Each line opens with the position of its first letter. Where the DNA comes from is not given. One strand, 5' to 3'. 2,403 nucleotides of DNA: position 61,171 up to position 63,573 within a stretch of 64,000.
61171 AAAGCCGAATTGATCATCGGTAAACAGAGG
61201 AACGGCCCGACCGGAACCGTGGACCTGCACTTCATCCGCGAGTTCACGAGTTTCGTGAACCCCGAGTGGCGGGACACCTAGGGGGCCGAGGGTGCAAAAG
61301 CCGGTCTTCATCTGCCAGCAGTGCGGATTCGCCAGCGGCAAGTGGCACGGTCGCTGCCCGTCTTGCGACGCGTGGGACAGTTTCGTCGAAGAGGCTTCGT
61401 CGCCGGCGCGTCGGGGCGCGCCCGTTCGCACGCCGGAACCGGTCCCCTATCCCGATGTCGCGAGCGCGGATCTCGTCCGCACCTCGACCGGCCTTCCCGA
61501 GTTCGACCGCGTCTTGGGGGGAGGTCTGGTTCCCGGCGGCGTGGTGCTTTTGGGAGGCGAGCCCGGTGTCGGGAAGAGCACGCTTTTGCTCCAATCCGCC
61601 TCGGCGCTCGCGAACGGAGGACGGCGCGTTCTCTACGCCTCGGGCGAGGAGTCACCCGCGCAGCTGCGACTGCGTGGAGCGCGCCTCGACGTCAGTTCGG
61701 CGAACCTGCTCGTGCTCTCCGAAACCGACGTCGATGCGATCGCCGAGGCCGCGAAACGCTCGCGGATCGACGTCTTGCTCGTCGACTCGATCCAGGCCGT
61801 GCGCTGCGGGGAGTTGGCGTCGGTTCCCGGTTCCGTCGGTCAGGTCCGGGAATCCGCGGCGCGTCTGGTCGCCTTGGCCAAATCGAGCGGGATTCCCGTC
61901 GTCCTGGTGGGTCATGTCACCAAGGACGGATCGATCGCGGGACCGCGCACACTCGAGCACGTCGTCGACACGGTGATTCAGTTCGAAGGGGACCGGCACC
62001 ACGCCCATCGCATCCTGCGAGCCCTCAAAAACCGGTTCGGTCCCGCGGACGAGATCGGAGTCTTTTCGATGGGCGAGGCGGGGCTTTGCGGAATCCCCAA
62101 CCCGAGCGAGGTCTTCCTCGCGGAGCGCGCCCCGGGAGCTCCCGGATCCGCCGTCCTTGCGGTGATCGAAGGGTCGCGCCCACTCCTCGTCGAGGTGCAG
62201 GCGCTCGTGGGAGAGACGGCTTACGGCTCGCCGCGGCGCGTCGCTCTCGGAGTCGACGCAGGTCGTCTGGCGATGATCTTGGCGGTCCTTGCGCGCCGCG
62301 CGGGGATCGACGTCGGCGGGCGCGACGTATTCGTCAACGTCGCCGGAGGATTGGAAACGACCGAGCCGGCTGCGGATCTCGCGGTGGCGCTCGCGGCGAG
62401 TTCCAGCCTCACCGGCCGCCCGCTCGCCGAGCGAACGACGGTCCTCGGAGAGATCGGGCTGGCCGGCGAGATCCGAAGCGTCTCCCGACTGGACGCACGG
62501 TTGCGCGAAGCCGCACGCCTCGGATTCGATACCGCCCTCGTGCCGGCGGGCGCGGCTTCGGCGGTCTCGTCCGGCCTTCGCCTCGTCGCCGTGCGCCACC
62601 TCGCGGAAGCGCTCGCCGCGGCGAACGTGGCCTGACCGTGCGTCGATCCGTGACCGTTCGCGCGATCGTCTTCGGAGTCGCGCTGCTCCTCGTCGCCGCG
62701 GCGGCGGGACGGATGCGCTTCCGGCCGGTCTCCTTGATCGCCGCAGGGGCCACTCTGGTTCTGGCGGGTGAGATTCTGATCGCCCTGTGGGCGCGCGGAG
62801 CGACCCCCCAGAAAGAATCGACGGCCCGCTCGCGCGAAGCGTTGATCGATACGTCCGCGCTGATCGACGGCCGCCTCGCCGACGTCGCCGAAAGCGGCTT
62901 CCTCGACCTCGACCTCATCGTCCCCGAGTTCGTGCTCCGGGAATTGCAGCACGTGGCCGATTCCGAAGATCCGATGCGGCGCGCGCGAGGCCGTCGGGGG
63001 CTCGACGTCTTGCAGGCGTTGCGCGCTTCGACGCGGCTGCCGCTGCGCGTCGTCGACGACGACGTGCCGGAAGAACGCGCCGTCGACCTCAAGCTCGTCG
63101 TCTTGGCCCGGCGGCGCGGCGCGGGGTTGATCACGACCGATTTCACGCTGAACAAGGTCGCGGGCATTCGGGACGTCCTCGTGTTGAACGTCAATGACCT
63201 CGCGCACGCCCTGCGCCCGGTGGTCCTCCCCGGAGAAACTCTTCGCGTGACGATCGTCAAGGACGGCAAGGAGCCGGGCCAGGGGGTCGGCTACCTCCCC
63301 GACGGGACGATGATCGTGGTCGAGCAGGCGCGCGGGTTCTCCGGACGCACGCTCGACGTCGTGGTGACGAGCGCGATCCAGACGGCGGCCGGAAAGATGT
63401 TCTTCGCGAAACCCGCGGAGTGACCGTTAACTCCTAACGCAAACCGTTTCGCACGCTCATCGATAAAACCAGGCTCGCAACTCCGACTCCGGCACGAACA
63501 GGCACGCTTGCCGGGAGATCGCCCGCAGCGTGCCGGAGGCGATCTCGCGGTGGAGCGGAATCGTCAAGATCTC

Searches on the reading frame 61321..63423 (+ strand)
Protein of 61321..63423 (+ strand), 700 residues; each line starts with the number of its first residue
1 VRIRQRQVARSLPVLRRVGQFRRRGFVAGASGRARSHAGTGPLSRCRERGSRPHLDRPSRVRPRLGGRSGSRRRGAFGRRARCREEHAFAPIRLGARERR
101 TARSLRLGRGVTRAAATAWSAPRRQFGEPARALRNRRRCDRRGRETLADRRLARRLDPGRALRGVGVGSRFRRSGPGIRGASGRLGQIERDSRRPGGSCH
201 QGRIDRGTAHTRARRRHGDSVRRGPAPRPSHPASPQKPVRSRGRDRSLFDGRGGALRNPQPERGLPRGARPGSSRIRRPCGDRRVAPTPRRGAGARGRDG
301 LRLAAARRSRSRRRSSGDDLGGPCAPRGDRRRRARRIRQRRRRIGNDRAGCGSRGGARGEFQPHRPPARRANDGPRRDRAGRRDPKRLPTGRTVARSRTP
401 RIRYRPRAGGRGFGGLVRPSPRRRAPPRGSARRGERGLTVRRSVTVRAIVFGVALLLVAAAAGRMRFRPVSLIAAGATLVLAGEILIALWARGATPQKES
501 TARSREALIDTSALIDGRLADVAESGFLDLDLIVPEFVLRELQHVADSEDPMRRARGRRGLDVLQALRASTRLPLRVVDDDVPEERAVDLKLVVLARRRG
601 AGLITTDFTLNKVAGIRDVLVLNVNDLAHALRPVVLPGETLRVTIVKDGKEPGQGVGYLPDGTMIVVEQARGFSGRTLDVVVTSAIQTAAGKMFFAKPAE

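Call 78: search_protein_families(library=pfam, proteins=[window:61321-63423:+])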
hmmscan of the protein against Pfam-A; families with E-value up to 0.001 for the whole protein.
window:61321-63423:+ (700 aa): 2 families
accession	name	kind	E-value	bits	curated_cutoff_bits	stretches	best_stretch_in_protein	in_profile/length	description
PF01938.26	TRAM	-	8.4e-05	22.8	21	1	636-684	3-50/61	TRAM domain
PF01850.27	PIN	-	0.00013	23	23.6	1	508-615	2-119/120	PIN domain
